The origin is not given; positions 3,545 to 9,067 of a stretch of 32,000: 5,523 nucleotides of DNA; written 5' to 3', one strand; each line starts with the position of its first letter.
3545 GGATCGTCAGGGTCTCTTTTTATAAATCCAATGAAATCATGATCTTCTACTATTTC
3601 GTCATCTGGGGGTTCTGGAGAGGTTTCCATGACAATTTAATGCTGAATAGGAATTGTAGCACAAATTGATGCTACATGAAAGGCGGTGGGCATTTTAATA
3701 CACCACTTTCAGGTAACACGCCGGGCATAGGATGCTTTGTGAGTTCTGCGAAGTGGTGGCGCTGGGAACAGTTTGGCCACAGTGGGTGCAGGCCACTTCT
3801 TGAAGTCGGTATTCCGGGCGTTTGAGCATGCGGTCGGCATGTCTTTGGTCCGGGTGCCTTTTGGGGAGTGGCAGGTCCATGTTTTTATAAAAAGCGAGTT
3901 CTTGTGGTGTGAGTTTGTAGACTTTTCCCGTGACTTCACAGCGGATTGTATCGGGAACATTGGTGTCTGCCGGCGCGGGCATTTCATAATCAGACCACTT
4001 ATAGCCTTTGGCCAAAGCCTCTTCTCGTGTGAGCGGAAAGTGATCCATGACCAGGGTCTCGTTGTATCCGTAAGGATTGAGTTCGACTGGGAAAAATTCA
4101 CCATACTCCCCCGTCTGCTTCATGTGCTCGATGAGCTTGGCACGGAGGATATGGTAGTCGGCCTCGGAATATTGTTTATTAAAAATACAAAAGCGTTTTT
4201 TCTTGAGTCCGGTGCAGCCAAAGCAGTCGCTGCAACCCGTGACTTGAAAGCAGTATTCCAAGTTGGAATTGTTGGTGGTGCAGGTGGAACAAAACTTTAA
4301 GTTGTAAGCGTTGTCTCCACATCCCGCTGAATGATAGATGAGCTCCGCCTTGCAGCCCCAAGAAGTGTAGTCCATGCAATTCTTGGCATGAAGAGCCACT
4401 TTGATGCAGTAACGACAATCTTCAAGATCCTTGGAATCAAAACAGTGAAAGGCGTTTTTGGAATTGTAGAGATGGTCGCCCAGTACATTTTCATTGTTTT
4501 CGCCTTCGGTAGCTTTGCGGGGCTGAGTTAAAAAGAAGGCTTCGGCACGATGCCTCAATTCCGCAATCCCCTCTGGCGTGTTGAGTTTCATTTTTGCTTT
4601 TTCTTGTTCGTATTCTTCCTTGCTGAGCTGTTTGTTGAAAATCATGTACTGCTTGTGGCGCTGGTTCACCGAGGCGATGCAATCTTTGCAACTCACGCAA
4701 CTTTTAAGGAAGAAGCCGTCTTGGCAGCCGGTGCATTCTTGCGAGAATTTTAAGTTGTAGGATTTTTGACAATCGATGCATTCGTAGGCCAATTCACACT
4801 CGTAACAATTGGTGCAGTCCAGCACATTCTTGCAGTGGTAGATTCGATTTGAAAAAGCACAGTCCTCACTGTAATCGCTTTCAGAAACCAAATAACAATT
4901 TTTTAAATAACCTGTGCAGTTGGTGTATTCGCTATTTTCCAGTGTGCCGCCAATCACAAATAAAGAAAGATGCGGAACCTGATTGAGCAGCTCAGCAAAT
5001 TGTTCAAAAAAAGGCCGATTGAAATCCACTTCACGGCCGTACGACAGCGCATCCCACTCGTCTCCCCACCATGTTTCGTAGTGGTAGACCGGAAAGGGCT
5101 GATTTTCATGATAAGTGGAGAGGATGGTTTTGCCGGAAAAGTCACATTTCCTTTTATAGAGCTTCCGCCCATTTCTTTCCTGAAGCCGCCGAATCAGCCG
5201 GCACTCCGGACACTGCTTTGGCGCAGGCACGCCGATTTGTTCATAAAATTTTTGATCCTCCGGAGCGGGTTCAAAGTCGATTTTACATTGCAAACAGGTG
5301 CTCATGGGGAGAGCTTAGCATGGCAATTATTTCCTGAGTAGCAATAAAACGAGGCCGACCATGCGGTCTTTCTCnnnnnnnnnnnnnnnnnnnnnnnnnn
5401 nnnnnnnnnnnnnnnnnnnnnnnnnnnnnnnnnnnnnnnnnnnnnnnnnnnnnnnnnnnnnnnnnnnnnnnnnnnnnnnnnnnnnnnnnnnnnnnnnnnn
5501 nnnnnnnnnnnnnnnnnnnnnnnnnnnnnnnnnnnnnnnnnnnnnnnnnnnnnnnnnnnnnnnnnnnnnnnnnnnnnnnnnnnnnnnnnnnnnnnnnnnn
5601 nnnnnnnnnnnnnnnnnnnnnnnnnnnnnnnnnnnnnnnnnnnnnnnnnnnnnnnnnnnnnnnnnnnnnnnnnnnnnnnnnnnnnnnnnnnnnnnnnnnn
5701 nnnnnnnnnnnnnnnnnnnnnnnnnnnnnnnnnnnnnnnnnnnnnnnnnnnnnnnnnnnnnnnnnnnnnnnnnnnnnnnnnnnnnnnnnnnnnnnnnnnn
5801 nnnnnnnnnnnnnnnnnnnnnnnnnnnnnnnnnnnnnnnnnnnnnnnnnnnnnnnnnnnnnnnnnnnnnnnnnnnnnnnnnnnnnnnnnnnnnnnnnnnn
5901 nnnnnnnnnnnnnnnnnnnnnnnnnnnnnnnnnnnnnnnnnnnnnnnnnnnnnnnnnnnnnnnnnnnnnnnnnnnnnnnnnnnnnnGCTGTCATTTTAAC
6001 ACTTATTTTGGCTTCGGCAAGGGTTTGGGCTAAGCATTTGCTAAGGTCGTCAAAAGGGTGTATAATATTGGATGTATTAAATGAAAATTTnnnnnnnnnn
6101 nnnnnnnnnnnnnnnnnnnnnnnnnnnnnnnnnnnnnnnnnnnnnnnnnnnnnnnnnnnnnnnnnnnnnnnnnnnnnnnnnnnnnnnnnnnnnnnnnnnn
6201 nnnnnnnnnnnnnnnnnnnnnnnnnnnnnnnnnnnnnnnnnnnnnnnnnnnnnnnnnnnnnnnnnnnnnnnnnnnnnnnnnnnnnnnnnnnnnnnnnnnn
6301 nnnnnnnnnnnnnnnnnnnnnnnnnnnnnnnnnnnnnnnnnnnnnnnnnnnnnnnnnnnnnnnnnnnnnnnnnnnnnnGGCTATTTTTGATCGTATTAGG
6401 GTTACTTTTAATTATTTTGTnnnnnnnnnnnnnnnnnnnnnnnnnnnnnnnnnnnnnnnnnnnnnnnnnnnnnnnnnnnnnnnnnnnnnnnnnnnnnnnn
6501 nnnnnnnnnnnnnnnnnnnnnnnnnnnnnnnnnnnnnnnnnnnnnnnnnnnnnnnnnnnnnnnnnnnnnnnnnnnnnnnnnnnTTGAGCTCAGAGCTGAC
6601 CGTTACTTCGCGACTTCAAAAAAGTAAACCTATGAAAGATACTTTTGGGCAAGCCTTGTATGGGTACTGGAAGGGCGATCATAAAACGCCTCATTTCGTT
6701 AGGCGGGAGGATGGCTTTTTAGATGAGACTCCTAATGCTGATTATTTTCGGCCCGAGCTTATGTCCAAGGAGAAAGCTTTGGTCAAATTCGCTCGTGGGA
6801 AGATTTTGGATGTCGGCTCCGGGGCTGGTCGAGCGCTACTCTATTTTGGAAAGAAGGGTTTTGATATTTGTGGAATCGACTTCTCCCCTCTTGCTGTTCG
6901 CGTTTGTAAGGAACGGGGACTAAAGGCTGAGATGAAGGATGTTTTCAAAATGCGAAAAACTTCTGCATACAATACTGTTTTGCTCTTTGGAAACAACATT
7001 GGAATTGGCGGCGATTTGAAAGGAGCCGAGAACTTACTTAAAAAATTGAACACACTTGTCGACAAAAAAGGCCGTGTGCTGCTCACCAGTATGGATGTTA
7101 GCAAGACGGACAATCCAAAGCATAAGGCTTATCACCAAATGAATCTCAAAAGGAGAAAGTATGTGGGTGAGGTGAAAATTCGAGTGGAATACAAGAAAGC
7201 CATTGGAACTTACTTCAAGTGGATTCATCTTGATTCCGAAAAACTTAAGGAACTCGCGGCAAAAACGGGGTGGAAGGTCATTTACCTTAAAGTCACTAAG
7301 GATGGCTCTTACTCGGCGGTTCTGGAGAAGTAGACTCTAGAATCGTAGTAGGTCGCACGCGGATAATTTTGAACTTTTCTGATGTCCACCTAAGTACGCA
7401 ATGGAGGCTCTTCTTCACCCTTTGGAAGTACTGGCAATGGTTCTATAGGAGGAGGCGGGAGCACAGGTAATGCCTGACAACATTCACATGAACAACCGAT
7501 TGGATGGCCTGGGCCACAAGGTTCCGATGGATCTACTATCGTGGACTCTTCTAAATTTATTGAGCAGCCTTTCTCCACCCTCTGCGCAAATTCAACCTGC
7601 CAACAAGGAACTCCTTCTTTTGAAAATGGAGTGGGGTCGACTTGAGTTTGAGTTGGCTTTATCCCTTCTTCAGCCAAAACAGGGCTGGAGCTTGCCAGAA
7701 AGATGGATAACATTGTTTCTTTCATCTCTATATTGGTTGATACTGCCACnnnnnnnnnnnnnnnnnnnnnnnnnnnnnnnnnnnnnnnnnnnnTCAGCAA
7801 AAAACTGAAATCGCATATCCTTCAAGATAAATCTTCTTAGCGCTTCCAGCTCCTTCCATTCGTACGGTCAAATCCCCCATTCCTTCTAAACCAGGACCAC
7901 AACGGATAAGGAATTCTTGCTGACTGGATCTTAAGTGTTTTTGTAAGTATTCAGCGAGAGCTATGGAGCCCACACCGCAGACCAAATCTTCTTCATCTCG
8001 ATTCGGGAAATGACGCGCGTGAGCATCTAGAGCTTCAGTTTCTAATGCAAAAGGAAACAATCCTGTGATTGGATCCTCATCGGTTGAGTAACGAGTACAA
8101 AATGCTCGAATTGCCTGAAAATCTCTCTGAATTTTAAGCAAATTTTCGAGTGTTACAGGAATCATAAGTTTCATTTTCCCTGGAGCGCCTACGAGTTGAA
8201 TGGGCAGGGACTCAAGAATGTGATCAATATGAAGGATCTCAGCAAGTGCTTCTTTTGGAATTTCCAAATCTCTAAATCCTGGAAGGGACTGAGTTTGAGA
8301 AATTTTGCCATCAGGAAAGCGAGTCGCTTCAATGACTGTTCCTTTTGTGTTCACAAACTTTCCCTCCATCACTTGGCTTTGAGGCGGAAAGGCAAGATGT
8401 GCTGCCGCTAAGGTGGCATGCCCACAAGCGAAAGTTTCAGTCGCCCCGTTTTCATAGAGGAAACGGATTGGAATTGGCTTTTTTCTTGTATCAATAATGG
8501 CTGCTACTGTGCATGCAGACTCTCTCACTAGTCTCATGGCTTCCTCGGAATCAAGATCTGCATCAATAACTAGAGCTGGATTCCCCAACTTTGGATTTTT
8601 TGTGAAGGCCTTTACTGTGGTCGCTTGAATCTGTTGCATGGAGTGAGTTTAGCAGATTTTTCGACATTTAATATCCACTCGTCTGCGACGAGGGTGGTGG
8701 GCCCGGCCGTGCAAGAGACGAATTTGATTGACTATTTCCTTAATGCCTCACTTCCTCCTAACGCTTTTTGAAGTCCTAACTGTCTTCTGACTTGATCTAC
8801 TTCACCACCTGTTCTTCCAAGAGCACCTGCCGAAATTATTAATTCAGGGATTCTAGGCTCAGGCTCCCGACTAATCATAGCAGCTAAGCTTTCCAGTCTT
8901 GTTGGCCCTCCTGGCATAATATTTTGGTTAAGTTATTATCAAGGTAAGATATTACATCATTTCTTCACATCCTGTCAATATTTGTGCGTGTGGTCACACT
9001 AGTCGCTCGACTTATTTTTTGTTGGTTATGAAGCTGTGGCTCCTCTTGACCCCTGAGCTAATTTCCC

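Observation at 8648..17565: Array of ~10 gene cassettes separated by a conserved junction repeat and anchored at a tRNA 3' end: integron-like, but with non-canonical sites and no integrase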

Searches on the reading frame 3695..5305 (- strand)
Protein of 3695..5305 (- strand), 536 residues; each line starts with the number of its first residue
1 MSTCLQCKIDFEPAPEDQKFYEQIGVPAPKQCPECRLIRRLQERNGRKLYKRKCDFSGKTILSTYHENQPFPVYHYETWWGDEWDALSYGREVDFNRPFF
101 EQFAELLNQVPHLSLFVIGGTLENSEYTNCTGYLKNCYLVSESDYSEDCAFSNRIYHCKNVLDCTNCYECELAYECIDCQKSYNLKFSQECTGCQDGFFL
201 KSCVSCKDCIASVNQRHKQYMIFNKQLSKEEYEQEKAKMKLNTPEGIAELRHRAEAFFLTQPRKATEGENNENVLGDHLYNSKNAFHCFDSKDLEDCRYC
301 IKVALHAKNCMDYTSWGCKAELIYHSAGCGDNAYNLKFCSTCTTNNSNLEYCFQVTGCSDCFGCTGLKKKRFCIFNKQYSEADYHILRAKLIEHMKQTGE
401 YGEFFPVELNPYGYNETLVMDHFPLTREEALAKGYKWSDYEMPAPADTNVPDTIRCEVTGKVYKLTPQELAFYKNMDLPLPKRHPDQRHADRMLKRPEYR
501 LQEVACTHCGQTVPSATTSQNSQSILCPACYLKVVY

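Call 7: search_protein_families(library=pfam, proteins=[window:3695-5305:-], max_evalue=0.01)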
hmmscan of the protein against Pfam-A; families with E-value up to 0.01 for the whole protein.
window:3695-5305:- (536 aa): 0 families

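Call 28: search_protein_families(library=ncbifam, proteins=[window:3695-5305:-], max_evalue=0.01)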
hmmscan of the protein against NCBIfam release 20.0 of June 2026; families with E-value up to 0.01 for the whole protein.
window:3695-5305:- (536 aa): 0 families

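Call 54: search_protein_families(library=padloc, proteins=[window:3695-5305:-], max_evalue=0.01)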
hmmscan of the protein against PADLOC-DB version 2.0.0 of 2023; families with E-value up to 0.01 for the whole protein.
window:3695-5305:- (536 aa): 0 families

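Call 65: search_solved_structures(query=window:3695-5305:-, max_evalue=1)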
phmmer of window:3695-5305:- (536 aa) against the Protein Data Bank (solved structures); distinct sequences matched with E-value up to 1: 3.
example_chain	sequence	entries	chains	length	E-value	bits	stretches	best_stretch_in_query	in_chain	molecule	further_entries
4uhz_B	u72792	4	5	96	0.16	13.7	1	288-341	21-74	RGM DOMAIN FAMILY MEMBER B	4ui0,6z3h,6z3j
7ndg_N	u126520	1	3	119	0.32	12.8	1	289-348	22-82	RGM domain family member B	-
4bq6_C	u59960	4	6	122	0.33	12.7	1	289-348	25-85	RGM DOMAIN FAMILY MEMBER B | REPULSIVE GUIDANCE MOLECULE C, RGMC, HEMOJUVELIN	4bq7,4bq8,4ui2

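Call 66: search_protein_families(library=phrogs, proteins=[window:3695-5305:-], max_evalue=0.01)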
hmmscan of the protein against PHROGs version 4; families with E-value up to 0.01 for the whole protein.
window:3695-5305:- (536 aa): 1 family
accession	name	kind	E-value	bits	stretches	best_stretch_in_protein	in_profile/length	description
phrog_15341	-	unknown function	1e-07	32.7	2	142-211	18-86/276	-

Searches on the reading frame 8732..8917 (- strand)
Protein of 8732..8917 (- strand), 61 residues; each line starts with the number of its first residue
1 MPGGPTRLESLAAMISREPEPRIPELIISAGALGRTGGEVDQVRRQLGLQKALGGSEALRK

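Call 6: search_protein_families(library=pfam, proteins=[window:8732-8917:-], max_evalue=0.01)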
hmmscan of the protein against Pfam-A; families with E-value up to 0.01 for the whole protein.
window:8732-8917:- (61 aa): 0 families

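Call 28: search_protein_families(library=ncbifam, proteins=[window:8732-8917:-], max_evalue=0.01)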
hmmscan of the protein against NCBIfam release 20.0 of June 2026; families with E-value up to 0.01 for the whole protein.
window:8732-8917:- (61 aa): 0 families

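Call 66: search_protein_families(library=phrogs, proteins=[window:8732-8917:-], max_evalue=0.01)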
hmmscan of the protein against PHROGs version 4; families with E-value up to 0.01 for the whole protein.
window:8732-8917:- (61 aa): 0 families
